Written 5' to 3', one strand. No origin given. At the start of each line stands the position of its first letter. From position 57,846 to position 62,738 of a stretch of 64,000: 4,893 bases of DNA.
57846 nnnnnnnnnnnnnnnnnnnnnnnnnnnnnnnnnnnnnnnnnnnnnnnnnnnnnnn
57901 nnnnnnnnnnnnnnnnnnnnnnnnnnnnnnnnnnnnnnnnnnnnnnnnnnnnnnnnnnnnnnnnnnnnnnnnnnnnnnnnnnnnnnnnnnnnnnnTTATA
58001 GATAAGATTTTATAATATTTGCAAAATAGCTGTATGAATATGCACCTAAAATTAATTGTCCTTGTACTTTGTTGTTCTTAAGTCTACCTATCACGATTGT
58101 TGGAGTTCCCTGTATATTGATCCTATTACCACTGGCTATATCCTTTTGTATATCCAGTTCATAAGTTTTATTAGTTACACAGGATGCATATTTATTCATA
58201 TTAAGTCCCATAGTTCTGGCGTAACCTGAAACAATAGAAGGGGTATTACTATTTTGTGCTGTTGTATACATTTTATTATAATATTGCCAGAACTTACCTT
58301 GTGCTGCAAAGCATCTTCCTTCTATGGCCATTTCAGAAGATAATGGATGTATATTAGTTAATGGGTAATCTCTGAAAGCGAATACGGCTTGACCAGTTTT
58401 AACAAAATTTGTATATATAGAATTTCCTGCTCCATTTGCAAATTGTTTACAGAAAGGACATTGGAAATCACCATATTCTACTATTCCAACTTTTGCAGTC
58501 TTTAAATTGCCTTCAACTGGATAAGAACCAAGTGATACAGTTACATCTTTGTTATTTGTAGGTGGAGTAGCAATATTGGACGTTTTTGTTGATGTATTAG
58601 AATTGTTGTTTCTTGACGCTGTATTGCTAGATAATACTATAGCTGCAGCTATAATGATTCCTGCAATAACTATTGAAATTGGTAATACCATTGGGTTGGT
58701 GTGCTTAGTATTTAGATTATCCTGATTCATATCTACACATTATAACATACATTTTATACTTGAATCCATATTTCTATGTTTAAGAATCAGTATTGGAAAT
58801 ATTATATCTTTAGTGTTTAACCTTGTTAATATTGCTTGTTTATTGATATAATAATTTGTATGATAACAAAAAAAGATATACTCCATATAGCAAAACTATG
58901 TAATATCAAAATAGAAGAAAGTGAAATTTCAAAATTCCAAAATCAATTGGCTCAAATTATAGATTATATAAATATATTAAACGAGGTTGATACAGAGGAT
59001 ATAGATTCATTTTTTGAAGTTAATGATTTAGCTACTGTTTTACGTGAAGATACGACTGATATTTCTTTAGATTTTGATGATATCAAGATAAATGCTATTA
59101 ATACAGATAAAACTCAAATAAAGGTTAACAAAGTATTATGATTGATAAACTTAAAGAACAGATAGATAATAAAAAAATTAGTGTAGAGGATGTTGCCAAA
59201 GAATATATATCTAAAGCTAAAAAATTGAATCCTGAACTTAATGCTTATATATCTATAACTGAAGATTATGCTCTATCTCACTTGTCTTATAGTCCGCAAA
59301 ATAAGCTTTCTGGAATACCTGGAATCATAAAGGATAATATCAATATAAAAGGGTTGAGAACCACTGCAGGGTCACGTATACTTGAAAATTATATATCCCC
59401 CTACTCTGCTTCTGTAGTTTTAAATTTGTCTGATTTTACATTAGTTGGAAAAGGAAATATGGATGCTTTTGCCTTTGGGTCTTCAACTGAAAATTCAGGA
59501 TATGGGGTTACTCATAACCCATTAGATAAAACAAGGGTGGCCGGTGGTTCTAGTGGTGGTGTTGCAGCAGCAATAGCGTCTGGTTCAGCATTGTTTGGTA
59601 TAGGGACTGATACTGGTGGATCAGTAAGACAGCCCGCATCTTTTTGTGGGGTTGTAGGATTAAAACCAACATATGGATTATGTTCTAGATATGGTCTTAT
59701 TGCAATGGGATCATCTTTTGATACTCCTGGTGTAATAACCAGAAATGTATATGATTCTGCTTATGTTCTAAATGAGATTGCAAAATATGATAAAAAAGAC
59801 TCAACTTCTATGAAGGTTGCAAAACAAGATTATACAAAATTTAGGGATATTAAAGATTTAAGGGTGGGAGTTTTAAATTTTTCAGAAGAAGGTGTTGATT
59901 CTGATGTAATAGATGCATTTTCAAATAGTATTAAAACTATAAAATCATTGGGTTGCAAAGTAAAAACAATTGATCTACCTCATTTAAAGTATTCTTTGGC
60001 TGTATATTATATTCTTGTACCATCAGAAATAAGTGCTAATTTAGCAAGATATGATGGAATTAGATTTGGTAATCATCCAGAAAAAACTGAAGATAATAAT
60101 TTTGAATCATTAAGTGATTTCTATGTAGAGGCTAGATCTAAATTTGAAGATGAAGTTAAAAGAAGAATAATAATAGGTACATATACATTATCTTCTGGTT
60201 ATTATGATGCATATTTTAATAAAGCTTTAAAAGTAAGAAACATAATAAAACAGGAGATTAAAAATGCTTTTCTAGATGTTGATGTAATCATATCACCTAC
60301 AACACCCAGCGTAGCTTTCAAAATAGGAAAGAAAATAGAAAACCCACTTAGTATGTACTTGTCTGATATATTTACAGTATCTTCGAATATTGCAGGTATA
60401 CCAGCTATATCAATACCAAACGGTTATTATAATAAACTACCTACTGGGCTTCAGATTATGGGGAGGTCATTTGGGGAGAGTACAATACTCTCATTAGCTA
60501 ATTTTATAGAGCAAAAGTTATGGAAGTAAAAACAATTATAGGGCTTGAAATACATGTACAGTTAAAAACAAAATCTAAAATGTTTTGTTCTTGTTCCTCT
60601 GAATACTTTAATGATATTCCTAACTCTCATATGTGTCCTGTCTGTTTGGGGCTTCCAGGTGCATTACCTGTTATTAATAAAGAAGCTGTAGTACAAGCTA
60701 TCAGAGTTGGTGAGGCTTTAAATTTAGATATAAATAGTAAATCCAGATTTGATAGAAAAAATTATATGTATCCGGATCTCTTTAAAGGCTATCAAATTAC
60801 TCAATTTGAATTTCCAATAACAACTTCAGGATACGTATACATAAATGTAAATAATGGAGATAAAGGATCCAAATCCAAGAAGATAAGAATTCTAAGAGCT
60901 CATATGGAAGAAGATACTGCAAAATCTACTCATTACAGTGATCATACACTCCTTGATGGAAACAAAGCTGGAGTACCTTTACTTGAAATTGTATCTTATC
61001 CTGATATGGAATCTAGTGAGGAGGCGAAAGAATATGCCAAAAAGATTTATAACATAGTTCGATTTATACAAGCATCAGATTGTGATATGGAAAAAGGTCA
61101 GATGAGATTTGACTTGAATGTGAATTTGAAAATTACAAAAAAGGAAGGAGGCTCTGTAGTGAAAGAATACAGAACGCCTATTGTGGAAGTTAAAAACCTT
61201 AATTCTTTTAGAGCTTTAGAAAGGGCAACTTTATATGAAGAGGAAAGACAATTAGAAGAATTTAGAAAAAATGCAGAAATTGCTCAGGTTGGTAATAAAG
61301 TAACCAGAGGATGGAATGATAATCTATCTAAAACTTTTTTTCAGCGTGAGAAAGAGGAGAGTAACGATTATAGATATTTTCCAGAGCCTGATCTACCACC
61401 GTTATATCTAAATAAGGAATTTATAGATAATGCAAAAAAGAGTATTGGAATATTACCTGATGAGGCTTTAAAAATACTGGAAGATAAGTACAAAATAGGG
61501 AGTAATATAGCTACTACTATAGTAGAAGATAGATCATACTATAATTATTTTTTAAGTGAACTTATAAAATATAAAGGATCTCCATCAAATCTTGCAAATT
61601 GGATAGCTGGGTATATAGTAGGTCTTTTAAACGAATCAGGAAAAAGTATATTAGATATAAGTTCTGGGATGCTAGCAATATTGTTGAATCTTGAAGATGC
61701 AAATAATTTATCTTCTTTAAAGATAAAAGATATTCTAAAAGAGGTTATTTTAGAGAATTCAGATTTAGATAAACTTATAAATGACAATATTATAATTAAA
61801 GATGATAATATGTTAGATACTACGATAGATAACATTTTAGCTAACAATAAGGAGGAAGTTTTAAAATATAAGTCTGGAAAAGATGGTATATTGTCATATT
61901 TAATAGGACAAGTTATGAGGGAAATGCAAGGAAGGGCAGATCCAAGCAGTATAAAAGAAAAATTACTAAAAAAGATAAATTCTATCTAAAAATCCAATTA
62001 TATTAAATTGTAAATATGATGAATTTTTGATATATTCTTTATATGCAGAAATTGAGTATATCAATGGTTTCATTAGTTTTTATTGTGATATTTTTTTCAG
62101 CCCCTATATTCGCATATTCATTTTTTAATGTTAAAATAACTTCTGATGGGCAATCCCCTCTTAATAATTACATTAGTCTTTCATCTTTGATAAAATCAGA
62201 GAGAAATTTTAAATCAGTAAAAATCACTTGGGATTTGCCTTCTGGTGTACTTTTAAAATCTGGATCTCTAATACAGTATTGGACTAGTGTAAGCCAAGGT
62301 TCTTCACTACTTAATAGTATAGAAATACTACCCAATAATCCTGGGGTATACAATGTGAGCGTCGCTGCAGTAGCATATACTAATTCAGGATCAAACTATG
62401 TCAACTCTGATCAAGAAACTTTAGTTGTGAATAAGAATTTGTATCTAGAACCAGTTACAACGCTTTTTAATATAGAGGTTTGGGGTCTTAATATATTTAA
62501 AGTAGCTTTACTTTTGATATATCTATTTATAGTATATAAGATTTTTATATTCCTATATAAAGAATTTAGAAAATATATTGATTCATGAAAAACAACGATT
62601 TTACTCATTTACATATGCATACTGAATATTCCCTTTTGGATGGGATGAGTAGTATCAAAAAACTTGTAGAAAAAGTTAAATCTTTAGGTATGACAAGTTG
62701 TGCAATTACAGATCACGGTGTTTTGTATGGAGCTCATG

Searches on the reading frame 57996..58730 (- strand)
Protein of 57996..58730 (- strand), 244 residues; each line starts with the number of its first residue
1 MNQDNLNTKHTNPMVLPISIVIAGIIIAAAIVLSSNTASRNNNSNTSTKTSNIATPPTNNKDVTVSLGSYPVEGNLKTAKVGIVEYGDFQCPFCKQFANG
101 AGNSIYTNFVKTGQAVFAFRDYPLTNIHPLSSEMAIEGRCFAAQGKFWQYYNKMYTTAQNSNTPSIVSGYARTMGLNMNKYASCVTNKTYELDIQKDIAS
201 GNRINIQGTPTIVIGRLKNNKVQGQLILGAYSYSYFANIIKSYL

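Call 10: search_protein_families(library=pfam, proteins=[window:57996-58730:-], max_evalue=0.001)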
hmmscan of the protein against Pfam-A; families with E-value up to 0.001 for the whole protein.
window:57996-58730:- (244 aa): 2 families
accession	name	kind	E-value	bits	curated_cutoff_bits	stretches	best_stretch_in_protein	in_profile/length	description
PF13462.12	Thioredoxin_4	-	5.9e-23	82.3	23.2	1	77-216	11-147/165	Thioredoxin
PF01323.26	DSBA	-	2.7e-13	50.6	25.6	1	142-240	100-190/191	DSBA-like thioredoxin domain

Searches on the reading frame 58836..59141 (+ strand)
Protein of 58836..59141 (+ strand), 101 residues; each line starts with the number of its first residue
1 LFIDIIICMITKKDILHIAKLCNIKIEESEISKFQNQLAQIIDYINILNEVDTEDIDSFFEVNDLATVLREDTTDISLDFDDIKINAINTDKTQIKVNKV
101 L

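Call 10: search_protein_families(library=pfam, proteins=[window:58836-59141:+], max_evalue=0.001)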
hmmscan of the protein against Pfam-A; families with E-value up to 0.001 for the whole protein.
window:58836-59141:+ (101 aa): 2 families
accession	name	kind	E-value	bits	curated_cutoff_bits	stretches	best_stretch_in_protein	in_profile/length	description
PF02686.20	GatC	-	1.8e-12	47.7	23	1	27-97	2-66/66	Glu-tRNAGln amidotransferase C subunit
PF20977.2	GatF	-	8.6e-05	23.2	33.4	1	10-93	38-116/150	Glutamyl-tRNA(Gln) amidotransferase subunit F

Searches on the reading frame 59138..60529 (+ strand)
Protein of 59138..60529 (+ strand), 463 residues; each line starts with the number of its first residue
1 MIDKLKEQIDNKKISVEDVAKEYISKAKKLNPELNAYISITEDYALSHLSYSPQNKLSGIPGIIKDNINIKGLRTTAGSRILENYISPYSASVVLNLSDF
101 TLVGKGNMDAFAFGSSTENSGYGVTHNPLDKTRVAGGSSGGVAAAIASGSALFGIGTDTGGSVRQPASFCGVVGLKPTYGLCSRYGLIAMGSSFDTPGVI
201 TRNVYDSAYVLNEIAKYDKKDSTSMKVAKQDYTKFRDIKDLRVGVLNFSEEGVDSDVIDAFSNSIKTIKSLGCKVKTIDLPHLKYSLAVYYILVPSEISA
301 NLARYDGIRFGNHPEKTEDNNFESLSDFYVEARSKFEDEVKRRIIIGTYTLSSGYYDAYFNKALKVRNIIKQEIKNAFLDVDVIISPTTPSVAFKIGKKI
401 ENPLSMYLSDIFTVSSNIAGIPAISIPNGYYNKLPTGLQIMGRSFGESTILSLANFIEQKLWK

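Call 10: search_protein_families(library=pfam, proteins=[window:59138-60529:+], max_evalue=0.001)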
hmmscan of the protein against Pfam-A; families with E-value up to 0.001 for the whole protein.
window:59138-60529:+ (463 aa): 1 family
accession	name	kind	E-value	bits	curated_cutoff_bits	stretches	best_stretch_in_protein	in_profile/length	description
PF01425.27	Amidase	-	4.4e-130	435.1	27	1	19-451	2-445/445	Amidase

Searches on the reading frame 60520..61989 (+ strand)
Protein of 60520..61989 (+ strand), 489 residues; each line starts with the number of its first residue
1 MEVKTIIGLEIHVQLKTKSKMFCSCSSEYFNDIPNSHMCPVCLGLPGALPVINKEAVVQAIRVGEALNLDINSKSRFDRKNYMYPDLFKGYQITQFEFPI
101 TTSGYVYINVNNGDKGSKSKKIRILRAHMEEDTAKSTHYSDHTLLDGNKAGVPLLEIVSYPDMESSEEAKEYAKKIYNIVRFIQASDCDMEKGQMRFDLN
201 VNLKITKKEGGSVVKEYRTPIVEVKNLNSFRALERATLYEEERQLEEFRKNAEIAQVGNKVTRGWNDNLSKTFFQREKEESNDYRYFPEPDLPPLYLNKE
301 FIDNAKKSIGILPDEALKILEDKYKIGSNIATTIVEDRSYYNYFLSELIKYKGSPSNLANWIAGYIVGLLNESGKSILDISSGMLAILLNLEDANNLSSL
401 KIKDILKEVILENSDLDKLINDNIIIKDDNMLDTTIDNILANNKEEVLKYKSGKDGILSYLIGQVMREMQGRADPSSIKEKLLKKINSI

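Call 10: search_protein_families(library=pfam, proteins=[window:60520-61989:+], max_evalue=0.001)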
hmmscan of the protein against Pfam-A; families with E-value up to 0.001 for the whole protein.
window:60520-61989:+ (489 aa): 2 families
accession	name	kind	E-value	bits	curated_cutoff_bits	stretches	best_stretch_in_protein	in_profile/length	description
PF02934.20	GatB_N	-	2.8e-105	351.9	23.4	1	6-302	2-276/277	GatB/GatE catalytic domain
PF02637.23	GatB_Yqey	-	4.3e-29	101.7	27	1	344-486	2-148/148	GatB domain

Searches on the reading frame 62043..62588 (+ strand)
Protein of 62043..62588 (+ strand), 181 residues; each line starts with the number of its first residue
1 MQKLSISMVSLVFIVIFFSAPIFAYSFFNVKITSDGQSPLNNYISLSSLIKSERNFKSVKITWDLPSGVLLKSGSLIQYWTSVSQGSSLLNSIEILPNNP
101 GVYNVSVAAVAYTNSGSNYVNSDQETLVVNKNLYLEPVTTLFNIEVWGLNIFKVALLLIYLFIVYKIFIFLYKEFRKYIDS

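Call 10: search_protein_families(library=pfam, proteins=[window:62043-62588:+], max_evalue=0.001)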
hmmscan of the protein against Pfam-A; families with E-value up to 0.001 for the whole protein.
window:62043-62588:+ (181 aa): 0 families

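Call 64: find_encoding_contigs(protein=window:62043-62588:+, flank=10000, max_places=1)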
Protein window:62043-62588:+ (181 aa): 6 contigs read that carry it; 1 place shown.
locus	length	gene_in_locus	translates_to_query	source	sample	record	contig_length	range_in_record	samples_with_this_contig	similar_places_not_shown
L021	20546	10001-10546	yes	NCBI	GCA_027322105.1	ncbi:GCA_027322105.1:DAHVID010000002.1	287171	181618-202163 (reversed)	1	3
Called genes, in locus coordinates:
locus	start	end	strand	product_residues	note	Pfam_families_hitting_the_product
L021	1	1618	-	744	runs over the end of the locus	PF13415:Beta-prop_FBX42 (faint), PF13964:Beta-prop_Calicin (faint), PF24996:NANM (faint), PF01344:Kelch_1 (faint), PF24681:Kelch_KLHDC2_KLHL20_DRC7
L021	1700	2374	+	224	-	-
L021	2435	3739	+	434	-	PF06723:MreB_Mbl (faint), PF11104:PilM_2 (faint), PF14450:FtsA, PF02491:SHS2_FTSA, PF14450:FtsA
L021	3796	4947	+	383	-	PF00091:Tubulin, PF12327:FtsZ_C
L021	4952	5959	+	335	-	-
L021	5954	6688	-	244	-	PF13462:Thioredoxin_4, PF01323:DSBA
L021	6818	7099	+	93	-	PF02686:GatC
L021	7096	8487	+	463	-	PF01425:Amidase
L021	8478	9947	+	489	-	PF02934:GatB_N, PF02637:GatB_Yqey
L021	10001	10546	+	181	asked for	-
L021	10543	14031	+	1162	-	PF02811:PHP, PF07733:DNA_pol3_alpha, PF17657:DNA_pol3_finger, PF14579:HHH_6, PF01336:tRNA_anti-codon (weak)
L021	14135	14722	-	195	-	PF01351:RNase_HII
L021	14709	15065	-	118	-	PF01245:Ribosomal_L19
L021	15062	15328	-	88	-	PF01016:Ribosomal_L27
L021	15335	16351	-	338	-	PF01555:N6_N4_Mtase (weak), PF01170:UPF0020, PF02384:N6_Mtase (weak), PF03602:Cons_hypoth95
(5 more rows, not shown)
